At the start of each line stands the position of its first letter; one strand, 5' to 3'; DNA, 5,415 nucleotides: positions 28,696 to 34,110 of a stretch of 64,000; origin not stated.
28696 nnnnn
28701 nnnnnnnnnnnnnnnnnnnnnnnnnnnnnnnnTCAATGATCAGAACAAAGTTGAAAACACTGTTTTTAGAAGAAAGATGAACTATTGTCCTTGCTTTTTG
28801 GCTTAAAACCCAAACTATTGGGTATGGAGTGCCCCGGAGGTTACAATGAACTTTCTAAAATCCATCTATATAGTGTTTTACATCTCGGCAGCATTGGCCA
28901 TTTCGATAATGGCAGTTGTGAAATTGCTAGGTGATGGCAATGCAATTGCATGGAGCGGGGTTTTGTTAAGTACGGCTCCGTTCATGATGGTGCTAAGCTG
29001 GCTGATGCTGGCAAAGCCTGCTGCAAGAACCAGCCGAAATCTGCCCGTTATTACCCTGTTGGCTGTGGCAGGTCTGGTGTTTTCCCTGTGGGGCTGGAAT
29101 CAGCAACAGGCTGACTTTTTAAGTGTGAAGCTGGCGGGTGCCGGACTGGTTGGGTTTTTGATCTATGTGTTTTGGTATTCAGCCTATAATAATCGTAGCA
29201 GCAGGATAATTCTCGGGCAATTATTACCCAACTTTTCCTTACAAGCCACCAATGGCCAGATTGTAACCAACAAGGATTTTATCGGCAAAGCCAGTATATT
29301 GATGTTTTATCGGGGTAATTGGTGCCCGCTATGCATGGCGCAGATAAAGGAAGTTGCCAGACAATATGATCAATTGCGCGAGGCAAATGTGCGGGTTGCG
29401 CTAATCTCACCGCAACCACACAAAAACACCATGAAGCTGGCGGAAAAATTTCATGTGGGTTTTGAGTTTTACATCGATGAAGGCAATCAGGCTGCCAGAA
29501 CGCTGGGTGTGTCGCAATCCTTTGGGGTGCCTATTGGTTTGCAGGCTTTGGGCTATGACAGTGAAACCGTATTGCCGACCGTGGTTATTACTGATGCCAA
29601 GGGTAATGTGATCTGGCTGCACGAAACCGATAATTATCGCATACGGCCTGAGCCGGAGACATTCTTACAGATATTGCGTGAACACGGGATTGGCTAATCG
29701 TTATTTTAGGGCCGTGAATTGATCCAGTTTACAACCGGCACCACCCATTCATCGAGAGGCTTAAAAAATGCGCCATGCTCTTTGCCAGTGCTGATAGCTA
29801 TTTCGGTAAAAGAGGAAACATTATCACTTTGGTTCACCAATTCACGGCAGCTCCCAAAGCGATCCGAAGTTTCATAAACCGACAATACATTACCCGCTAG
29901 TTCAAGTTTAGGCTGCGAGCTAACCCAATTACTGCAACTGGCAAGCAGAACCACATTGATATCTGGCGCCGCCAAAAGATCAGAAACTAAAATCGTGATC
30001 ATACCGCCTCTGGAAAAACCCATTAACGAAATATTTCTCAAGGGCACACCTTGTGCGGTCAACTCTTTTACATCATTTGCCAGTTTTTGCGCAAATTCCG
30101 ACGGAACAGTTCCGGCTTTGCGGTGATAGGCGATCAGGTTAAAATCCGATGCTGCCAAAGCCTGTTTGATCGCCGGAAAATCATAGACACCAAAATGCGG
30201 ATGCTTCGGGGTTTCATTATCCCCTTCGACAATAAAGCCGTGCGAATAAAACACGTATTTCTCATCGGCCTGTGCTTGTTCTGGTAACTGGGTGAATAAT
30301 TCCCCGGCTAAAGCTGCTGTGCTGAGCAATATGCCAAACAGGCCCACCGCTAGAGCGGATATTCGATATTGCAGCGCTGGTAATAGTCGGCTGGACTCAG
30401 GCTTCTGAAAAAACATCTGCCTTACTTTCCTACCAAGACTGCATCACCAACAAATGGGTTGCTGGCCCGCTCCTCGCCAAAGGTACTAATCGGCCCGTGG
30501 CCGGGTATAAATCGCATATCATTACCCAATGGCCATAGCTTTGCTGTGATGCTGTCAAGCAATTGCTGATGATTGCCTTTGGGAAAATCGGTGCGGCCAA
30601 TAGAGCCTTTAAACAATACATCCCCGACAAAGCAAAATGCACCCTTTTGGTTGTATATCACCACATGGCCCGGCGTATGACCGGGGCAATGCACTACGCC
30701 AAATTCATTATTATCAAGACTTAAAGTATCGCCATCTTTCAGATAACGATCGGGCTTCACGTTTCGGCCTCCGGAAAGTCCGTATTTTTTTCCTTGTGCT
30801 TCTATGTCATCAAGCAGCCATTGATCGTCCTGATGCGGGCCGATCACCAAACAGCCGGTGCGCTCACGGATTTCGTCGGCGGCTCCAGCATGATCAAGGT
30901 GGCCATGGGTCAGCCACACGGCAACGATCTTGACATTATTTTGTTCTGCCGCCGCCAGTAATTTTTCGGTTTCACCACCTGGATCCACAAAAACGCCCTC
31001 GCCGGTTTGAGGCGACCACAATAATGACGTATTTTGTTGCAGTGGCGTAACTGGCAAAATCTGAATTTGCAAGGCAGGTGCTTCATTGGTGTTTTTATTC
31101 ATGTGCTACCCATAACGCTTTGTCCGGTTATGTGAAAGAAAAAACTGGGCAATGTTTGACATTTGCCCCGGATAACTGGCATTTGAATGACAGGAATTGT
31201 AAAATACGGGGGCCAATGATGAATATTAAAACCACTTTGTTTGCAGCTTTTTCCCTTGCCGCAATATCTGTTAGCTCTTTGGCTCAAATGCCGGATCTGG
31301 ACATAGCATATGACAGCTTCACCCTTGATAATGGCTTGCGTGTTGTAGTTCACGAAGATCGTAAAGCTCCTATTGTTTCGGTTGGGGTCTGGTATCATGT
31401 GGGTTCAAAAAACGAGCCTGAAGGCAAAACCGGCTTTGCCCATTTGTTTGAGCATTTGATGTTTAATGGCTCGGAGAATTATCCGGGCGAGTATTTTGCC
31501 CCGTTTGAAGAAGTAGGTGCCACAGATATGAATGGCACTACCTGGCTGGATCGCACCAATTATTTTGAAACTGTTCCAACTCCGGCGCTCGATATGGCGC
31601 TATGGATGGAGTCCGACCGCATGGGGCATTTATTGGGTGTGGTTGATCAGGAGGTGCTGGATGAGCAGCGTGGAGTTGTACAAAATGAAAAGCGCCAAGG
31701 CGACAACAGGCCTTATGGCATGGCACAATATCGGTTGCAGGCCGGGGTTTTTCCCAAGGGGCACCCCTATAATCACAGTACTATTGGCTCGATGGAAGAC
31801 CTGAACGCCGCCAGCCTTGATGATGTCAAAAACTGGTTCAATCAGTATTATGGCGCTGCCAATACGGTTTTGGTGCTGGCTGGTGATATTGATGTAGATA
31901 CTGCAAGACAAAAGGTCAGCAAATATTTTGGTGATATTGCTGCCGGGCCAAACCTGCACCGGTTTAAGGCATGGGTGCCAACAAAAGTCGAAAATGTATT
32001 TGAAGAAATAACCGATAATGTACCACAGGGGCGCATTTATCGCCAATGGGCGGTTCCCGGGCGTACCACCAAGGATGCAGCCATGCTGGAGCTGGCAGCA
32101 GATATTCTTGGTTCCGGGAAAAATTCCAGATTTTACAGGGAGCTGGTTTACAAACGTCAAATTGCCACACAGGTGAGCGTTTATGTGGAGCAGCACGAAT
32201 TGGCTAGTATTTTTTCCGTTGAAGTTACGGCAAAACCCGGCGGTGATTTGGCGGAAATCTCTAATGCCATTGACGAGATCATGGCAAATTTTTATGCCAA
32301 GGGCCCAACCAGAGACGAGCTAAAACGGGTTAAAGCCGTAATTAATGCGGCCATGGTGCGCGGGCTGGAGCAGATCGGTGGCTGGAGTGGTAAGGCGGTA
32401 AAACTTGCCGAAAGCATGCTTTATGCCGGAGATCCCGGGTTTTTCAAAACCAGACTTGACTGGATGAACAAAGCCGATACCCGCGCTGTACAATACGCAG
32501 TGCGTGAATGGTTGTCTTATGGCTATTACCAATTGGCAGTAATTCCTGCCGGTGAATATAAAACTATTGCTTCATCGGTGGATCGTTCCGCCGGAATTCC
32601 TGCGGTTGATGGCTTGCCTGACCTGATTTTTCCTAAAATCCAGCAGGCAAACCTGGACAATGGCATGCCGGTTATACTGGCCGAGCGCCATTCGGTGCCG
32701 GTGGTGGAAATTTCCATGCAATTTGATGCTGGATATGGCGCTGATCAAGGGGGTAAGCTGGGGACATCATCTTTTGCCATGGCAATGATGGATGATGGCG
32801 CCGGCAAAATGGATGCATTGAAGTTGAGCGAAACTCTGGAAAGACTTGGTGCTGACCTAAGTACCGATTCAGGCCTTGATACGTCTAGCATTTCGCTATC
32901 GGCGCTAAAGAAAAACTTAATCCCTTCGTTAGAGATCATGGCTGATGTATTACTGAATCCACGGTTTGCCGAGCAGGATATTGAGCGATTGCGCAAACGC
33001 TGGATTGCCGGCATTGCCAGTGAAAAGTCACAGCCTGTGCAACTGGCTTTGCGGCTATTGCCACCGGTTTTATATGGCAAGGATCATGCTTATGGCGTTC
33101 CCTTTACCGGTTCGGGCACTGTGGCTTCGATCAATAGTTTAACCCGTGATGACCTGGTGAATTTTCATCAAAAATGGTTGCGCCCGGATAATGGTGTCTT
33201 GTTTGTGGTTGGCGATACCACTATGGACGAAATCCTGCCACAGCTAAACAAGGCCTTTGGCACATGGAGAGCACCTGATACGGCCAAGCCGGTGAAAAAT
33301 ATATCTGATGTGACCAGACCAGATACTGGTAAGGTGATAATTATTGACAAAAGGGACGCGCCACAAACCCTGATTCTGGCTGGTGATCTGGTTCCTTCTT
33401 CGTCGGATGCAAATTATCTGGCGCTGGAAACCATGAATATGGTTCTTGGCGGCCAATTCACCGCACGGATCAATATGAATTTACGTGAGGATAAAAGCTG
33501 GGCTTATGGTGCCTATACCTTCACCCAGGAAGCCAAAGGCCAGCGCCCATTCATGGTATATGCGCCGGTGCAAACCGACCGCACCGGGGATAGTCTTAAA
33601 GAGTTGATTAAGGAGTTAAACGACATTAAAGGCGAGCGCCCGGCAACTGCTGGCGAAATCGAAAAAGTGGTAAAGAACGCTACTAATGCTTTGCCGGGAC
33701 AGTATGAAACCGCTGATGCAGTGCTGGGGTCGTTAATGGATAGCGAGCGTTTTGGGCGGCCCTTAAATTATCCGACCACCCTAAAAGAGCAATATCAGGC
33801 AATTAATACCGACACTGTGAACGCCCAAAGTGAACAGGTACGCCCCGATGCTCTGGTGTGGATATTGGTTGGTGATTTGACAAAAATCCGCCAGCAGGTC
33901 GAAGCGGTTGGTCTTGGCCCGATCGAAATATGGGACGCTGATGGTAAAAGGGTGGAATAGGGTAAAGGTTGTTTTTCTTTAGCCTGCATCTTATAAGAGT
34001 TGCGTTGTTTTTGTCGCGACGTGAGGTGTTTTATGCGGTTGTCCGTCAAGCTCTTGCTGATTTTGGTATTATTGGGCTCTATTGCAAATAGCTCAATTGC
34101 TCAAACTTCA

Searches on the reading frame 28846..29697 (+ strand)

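Call 55: search_protein_families(library=pfam, proteins=[window:28846-29697:+], max_evalue=0.001)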
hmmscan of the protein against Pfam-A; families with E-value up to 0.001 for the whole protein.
window:28846-29697:+ (283 aa): 4 families
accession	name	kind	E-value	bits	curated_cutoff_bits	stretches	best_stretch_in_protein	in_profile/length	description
PF00578.27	AhpC-TSA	-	1e-22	80.8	26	1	124-257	2-123/124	AhpC/TSA family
PF08534.16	Redoxin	-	4.4e-17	62.7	26.6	1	124-265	3-138/148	Redoxin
PF02630.20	SCO1-SenC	-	5.7e-05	23.5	22.8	1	129-198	3-74/134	SCO1/SenC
PF13905.12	Thioredoxin_8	-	0.00049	20.8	27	1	151-255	4-94/94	Thioredoxin-like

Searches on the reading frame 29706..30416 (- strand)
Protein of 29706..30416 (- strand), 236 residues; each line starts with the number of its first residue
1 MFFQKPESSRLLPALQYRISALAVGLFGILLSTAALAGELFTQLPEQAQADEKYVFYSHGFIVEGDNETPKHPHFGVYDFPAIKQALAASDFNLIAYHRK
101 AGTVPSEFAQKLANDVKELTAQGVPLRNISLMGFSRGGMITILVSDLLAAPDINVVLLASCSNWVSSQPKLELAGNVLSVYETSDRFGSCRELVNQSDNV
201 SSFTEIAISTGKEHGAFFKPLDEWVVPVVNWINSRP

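Call 55: search_protein_families(library=pfam, proteins=[window:29706-30416:-], max_evalue=0.001)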
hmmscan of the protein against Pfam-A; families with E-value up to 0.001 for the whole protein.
window:29706-30416:- (236 aa): 1 family
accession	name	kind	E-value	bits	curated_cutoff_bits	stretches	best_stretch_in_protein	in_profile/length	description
PF02230.22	Abhydrolase_2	-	0.00094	19.5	23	0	108-173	86-148/217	Phospholipase/Carboxylesterase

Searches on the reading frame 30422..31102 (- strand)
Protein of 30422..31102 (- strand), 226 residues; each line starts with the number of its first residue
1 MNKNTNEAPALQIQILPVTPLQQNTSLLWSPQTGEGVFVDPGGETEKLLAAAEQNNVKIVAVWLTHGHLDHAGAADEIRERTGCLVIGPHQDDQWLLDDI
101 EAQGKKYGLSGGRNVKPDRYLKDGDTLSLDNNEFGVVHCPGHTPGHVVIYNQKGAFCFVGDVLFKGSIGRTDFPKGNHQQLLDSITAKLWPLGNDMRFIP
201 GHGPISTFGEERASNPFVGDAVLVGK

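Call 56: search_protein_families(library=pfam, proteins=[window:30422-31102:-], max_evalue=0.001)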
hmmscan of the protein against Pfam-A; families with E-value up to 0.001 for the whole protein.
window:30422-31102:- (226 aa): 2 families
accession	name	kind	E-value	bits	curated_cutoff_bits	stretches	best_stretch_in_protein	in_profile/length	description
PF00753.33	Lactamase_B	-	1e-34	120.6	22.7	1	19-202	2-196/196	Metallo-beta-lactamase superfamily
PF12706.13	Lactamase_B_2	-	0.0003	20.9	27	1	39-82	5-54/200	Beta-lactamase superfamily domain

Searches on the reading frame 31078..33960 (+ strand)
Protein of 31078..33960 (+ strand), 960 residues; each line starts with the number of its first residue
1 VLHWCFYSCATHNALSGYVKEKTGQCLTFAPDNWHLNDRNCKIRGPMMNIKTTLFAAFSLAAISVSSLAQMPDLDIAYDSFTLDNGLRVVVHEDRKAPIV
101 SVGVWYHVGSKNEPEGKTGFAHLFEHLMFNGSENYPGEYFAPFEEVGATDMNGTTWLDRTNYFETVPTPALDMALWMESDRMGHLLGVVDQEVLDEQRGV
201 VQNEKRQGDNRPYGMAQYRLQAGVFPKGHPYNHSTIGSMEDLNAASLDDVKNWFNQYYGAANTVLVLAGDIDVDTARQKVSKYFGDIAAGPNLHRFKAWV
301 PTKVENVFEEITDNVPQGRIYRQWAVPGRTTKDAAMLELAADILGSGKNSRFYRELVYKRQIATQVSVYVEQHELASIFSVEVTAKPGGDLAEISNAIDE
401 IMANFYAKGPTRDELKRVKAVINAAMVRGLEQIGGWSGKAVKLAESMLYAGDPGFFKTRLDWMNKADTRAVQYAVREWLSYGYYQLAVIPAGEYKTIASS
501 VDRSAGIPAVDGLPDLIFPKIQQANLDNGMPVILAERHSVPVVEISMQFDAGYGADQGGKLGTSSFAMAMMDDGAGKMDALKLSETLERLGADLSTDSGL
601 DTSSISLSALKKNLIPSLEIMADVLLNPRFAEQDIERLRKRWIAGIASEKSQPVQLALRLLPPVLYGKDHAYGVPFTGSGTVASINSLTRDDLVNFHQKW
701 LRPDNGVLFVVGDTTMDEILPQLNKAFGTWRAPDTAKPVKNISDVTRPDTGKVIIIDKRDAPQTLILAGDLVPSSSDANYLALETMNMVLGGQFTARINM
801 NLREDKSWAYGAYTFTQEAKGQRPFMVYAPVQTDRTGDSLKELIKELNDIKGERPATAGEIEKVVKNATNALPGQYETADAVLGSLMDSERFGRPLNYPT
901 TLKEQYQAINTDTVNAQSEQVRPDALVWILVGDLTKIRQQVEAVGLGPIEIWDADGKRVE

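Call 55: search_protein_families(library=pfam, proteins=[window:31078-33960:+], max_evalue=0.001)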
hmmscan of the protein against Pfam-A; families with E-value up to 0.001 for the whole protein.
window:31078-33960:+ (960 aa): 2 families
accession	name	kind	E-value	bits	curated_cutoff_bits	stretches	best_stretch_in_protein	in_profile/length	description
PF05193.26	Peptidase_M16_C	-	4.5e-68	229.1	23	2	687-866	1-179/181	Peptidase M16 inactive domain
PF00675.25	Peptidase_M16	-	6.2e-30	104.5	22.3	2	88-212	1-123/149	Insulinase (Peptidase family M16)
